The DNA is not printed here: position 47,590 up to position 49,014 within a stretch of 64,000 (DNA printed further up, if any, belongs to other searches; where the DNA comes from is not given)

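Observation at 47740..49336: Lone non-B12 radical SAM with SPASM/twitch-like Cys cluster plus adjacent 133-aa hypothetical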

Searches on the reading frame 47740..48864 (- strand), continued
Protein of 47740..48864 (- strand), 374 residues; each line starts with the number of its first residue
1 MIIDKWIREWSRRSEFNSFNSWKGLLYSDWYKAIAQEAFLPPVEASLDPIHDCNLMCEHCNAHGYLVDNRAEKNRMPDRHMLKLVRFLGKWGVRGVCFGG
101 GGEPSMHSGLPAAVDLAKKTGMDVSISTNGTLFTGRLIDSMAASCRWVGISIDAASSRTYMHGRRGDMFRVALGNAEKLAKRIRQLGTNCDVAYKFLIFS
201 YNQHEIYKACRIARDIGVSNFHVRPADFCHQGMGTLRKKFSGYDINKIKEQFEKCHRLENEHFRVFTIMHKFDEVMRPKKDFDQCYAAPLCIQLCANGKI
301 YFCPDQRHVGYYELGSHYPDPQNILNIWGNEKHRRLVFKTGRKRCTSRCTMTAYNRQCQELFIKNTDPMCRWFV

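Call 34: search_solved_structures(query=A2, max_evalue=1, show_alignments=5)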
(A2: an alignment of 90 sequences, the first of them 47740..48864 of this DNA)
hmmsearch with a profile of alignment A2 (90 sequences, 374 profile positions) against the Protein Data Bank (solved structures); distinct sequences matched with E-value up to 1: 30.
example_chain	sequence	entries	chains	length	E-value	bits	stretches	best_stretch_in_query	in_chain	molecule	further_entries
7vob_C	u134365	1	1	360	7.5e-09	38.3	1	58-176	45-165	Cytosylglucuronate decarboxylase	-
7voc_C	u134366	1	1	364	7.6e-09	38.2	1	58-176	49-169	Cytosylglucuronate decarboxylase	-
6efn_A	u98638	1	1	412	1.6e-08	37.1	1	41-189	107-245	Sporulation killing factor maturation protein SkfB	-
2fb2_A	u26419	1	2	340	5.4e-08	35.4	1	42-173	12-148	Molybdenum cofactor biosynthesis protein A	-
1tv7_A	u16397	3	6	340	9.6e-08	34.6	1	45-173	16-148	Molybdenum cofactor biosynthesis protein A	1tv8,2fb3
7tol_A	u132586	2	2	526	1.5e-06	30.6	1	41-179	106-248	glycerol dibiphytanyl glycerol tetraether - macrocyclic archaeol synthase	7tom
7n7i_A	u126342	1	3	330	2.2e-06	30.1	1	39-182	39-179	Viperin-like enzyme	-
6b4c_A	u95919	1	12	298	2.9e-06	29.7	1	41-182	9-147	Viperin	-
9dgw_A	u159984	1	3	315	3.5e-06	29.5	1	41-182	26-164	Radical SAM core domain-containing protein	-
9dfw_A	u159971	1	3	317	3.8e-06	29.4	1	41-182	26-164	Radical SAM core domain-containing protein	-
7n7h_A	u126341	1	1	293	5.3e-06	28.9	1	41-205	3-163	VIPERIN-LIKE ENZYME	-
8vpo_A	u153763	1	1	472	7.1e-06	28.4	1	46-185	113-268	Radical SAM core domain-containing protein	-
9dfu_A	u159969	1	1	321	0.00011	24.5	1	41-180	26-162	Radical SAM core domain-containing protein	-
5v1q_A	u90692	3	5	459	0.00011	24.5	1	28-148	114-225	Radical SAM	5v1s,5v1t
6q2p_A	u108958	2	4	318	0.00016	24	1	32-191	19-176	Radical S-adenosyl methionine domain-containing protein 2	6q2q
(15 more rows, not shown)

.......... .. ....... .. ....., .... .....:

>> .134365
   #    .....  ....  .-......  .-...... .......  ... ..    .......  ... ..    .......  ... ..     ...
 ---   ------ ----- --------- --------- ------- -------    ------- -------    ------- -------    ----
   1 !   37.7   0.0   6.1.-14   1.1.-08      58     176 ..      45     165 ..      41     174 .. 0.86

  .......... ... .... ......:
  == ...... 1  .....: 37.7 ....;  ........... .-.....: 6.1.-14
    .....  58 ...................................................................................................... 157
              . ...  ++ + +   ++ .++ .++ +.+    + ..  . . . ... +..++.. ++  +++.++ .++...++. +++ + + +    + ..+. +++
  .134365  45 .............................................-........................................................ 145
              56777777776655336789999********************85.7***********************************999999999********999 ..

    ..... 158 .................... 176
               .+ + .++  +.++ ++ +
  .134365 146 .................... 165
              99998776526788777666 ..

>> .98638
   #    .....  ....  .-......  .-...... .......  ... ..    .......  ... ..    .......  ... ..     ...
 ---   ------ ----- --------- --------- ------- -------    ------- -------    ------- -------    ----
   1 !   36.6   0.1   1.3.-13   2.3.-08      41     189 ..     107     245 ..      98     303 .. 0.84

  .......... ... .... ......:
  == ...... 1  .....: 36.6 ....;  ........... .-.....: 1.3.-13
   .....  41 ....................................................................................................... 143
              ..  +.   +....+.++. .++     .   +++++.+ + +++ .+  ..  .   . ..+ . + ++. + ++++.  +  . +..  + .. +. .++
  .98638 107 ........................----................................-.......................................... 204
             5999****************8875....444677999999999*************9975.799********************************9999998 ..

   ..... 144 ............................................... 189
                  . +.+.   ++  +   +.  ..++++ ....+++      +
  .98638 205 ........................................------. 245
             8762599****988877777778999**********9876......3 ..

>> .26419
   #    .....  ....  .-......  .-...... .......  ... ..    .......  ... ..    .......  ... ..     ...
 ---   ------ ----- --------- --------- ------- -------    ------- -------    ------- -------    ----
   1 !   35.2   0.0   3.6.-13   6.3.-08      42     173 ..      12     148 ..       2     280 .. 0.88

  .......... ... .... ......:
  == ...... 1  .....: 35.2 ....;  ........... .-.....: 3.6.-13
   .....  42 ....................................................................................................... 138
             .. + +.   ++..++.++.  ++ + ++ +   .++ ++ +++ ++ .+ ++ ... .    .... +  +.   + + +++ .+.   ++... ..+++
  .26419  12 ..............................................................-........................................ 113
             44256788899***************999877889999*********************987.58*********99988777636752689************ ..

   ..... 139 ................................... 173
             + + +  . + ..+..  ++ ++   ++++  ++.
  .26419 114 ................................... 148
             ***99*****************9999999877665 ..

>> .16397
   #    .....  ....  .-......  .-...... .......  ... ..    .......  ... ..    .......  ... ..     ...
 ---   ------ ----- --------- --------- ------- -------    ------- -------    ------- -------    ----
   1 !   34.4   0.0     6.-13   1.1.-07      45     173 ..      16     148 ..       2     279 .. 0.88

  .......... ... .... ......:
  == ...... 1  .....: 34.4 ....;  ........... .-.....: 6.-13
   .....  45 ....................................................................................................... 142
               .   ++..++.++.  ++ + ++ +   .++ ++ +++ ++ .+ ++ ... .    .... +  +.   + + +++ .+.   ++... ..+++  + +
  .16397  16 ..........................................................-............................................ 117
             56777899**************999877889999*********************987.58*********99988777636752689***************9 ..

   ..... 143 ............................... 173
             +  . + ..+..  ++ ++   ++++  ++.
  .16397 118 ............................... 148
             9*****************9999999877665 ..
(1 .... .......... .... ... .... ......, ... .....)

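Call 36: search_protein_families(library=pfam, alignment_id=A1, max_evalue=10)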
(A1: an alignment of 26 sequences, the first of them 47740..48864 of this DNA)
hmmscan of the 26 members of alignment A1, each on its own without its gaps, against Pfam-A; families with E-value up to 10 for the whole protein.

A. member 1, window:47740-48864:- (374 aa): 2 families
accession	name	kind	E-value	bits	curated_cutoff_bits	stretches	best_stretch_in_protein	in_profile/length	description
PF04055.27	Radical_SAM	-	8.5e-19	68.8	29.5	1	50-185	4-143/166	Radical SAM superfamily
PF13353.11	Fer4_12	-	0.0022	18.7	22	1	50-143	12-99/137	4Fe-4S single cluster domain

B. families by the number of members that match (of 26 scanned): 18 families
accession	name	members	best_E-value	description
PF04055.27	Radical_SAM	26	1e-22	Radical SAM superfamily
PF13353.11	Fer4_12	9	0.0017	4Fe-4S single cluster domain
PF13186.11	SPASM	6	0.0056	Iron-sulfur cluster-binding domain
PF10157.14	BORCS6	5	0.0075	BLOC-1-related complex sub-unit 6 C-terminal helix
PF19169.5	DUF5851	4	0.0012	Family of unknown function (DUF5851)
PF22388.2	DUF6974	1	0.013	Domain of unknown function (DUF6974)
PF00682.25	HMGL-like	1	0.024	HMGL-like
PF04879.21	Molybdop_Fe4S4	1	0.037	Molybdopterin oxidoreductase Fe4S4 domain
PF11439.13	T3SchapCesA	1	0.05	Type III secretion system filament chaperone CesA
PF16078.10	2-oxogl_dehyd_N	1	0.077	2-oxoglutarate dehydrogenase N-terminus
PF14653.11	IGFL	1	0.1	Insulin growth factor-like family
PF04577.19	Glyco_transf_61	1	0.12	Glycosyltransferase 61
PF06453.16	LT-IIB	1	0.16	Type II heat-labile enterotoxin , B subunit (LT-IIB)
PF15998.10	DUF4773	1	0.18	Domain of unknown function (DUF4773)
PF17399.7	DUF5405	1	0.21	Domain of unknown function (DUF5405)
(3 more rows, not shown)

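Call 37: search_protein_families(library=ncbifam, alignment_id=A1, max_evalue=1)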
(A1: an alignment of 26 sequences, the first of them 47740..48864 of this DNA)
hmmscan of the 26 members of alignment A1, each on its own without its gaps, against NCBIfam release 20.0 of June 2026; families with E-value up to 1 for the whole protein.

A. member 1, window:47740-48864:- (374 aa): 40 families (the best 25 are shown)
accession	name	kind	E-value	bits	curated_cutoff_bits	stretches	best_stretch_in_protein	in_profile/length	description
TIGR04317.1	W_rSAM_matur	equivalog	5.5e-20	71.8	380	1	51-359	12-320/349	tungsten cofactor oxidoreductase radical SAM maturase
NF038283.1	viperin_w_prok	equivalog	1.1e-19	70.7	180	1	51-205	10-169/281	viperin family antiviral radical SAM protein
TIGR02668.1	moaA_archaeal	equivalog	8.3e-14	51.3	325.25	1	51-303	18-265/303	GTP 3',8-cyclase MoaA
TIGR04051.1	rSAM_NirJ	equivalog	5.8e-13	48.5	515.45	1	50-229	9-179/354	heme d1 biosynthesis radical SAM protein NirJ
TIGR04054.1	rSAM_NirJ1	equivalog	1e-12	47.4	650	1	51-210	44-194/387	putative heme d1 biosynthesis radical SAM protein NirJ1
TIGR04546.1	rSAM_ahbC_deAc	equivalog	1.6e-12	46.9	650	1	51-215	47-202/390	12,18-didecarboxysiroheme deacetylase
TIGR04055.1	rSAM_NirJ2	equivalog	2.7e-12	46.8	500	1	51-223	8-171/326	putative heme d1 biosynthesis radical SAM protein NirJ2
TIGR04545.1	rSAM_ahbD_hemeb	equivalog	3.6e-12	46.4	500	1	51-278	8-226/339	heme b synthase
TIGR04251.1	SCM_rSAM_ScmF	equivalog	8.4e-12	45.1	400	1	52-220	13-176/353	SynChlorMet cassette radical SAM/SPASM protein ScmF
TIGR02666.1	moaA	equivalog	1.1e-11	44.3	284.05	1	52-189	19-161/336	GTP 3',8-cyclase MoaA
TIGR04347.1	pseudo_SAM_Halo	equivalog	1.3e-11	44.4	525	1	51-232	46-218/390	TIGR04347 family pseudo-SAM/SPASM protein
NF001199.0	PRK00164.2-1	equivalog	1.3e-11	44.2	231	1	51-285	20-250/308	GTP 3',8-cyclase MoaA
TIGR04303.1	GeoRSP_rSAM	equivalog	2.5e-11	43.7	400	1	52-234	14-183/325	GeoRSP system radical SAM/SPASM protein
TIGR04250.1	SCM_rSAM_ScmE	equivalog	3.8e-11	42.5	400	1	50-228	10-181/358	SynChlorMet cassette radical SAM/SPASM protein ScmE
TIGR04053.2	TIGR04053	equivalog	1.7e-09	37.5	395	1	52-223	17-183/366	TIGR04053 family radical SAM/SPASM domain-containing protein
TIGR04466.1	rSAM_BlsE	equivalog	6.9e-08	32.3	400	1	57-176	10-131/327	cytosylglucuronate decarboxylase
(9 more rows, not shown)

B. families by the number of members that match (of 26 scanned): 91 families (the first 25 are shown)
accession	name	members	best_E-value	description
NF038283.1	viperin_w_prok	26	9.2e-25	viperin family antiviral radical SAM protein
TIGR04317.1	W_rSAM_matur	26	1.7e-23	tungsten cofactor oxidoreductase radical SAM maturase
TIGR04545.1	rSAM_ahbD_hemeb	26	5.7e-17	heme b synthase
TIGR04051.1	rSAM_NirJ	26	9.5e-17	heme d1 biosynthesis radical SAM protein NirJ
TIGR04546.1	rSAM_ahbC_deAc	26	1.3e-16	12,18-didecarboxysiroheme deacetylase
TIGR04054.1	rSAM_NirJ1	26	6.1e-16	putative heme d1 biosynthesis radical SAM protein NirJ1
TIGR02668.1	moaA_archaeal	26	9e-16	GTP 3',8-cyclase MoaA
TIGR02666.1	moaA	26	1.1e-15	GTP 3',8-cyclase MoaA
TIGR04347.1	pseudo_SAM_Halo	26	2.1e-15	TIGR04347 family pseudo-SAM/SPASM protein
TIGR04250.1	SCM_rSAM_ScmE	26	3.5e-15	SynChlorMet cassette radical SAM/SPASM protein ScmE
TIGR04055.1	rSAM_NirJ2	26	6.9e-15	putative heme d1 biosynthesis radical SAM protein NirJ2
NF045574.1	sacti_mat_StsB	26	1.2e-14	StsB family radical SAM/SPASM domain sactipeptide maturase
NF001199.0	PRK00164.2-1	26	1.8e-14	GTP 3',8-cyclase MoaA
TIGR04251.1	SCM_rSAM_ScmF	26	3.7e-14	SynChlorMet cassette radical SAM/SPASM protein ScmF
TIGR04303.1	GeoRSP_rSAM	26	5.8e-13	GeoRSP system radical SAM/SPASM protein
TIGR04466.1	rSAM_BlsE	26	8.7e-11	cytosylglucuronate decarboxylase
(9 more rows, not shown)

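Call 42: search_protein_families(library=pfam, proteins=[L004:8154-10001:+, L012:6283-8244:+, L022:8010-9986:+, L017:7768-9681:-, L014:5194-6303:+, L004:11098-11466:+, L004:14281-16695:+], max_evalue=0.01)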
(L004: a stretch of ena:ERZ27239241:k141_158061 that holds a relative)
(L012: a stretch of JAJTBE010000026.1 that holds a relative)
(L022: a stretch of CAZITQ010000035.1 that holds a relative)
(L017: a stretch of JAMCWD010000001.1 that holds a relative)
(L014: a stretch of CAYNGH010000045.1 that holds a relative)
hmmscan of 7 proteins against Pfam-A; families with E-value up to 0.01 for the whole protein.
L004:8154-10001:+ (615 aa): 1 family
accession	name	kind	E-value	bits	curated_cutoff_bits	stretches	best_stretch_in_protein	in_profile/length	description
PF13231.12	PMT_2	-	9.7e-07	29.6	26.1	1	66-227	4-156/160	Dolichyl-phosphate-mannose-protein mannosyltransferase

L012:6283-8244:+ (653 aa): 0 families

L022:8010-9986:+ (658 aa): 0 families

L017:7768-9681:- (637 aa): 1 family
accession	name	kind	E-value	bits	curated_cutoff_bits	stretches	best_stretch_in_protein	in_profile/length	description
PF13231.12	PMT_2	-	9.6e-06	26.3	26.1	1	100-238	20-155/160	Dolichyl-phosphate-mannose-protein mannosyltransferase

L014:5194-6303:+ (369 aa): 0 families

L004:11098-11466:+ (122 aa): 0 families

L004:14281-16695:+ (804 aa): 1 family
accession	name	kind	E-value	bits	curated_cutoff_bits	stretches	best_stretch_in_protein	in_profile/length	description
PF09586.16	YfhO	-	0.00034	19.5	28.5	1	690-759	755-823/835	Bacterial membrane protein YfhO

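Call 59: find_encoding_contigs(protein=P0048, flank=7000, max_places=1)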
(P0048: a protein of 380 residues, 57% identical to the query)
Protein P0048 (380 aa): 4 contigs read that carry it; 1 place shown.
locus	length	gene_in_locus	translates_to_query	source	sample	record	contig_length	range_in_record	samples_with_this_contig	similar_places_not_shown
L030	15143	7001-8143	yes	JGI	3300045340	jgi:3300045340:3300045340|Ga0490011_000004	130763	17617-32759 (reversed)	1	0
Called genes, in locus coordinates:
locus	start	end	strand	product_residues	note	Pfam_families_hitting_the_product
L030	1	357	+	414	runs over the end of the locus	-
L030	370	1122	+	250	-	-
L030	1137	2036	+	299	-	-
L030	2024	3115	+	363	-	PF04055:Radical_SAM, PF13353:Fer4_12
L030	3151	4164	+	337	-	-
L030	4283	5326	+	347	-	PF04055:Radical_SAM, PF13186:SPASM (weak)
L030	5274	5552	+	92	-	-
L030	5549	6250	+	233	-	-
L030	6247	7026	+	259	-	-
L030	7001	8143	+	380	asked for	PF04055:Radical_SAM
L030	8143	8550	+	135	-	-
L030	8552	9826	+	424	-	PF04055:Radical_SAM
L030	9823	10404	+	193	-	PF00676:E1_dh, PF13292:DXP_synthase_N (weak), PF02775:TPP_enzyme_C (weak)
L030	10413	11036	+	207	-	PF13578:Methyltransf_24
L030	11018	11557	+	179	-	PF02779:Transket_pyr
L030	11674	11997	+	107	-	-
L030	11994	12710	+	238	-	-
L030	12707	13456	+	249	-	-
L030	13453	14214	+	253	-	-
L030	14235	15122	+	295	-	-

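Call 60: find_encoding_contigs(protein=P0027, flank=7000, max_places=1)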
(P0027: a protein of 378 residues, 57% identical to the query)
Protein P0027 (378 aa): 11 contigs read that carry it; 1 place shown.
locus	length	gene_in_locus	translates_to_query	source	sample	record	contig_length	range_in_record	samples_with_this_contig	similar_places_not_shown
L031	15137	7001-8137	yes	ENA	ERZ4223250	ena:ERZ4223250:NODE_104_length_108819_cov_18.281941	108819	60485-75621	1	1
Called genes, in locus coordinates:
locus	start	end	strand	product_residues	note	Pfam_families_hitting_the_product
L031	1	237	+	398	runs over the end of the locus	PF13353:Fer4_12, PF04055:Radical_SAM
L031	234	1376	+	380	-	PF04055:Radical_SAM, PF13353:Fer4_12 (weak), PF13186:SPASM (weak)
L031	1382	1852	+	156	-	-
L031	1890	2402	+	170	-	-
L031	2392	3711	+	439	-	-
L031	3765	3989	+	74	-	-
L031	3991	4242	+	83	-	-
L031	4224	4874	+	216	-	-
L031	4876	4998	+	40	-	-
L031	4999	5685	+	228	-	PF00535:Glycos_transf_2 (weak)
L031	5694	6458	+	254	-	-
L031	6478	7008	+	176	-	-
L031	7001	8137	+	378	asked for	PF04055:Radical_SAM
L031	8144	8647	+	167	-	PF01844:HNH, PF14279:HNH_5 (weak)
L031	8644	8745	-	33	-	-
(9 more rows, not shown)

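Call 61: find_encoding_contigs(protein=P0100, flank=7000, max_places=1)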
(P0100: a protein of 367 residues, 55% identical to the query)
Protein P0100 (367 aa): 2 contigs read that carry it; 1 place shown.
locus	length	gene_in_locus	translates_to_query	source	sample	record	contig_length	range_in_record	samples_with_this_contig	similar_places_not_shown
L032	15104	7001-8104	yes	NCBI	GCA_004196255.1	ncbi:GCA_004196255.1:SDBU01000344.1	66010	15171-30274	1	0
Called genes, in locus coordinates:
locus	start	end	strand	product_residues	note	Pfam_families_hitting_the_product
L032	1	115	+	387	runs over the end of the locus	PF00682:HMGL-like, PF22617:HCS_D2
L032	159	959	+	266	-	PF00676:E1_dh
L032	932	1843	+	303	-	PF02779:Transket_pyr, PF02780:Transketolase_C (weak)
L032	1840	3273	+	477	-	PF02310:B12-binding, PF04055:Radical_SAM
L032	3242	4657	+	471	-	PF02310:B12-binding, PF04055:Radical_SAM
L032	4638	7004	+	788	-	PF04055:Radical_SAM, PF14528:LAGLIDADG_3 (weak)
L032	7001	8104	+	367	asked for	PF04055:Radical_SAM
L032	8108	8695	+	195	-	PF13392:HNH_3 (weak)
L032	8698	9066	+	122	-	-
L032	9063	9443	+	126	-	PF01050:MannoseP_isomer (weak), PF07385:Lyx_isomer (faint)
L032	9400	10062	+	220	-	PF01596:Methyltransf_3 (weak), PF13578:Methyltransf_24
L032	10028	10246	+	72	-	-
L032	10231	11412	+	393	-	PF07690:MFS_1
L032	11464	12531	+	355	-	-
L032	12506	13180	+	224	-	PF13578:Methyltransf_24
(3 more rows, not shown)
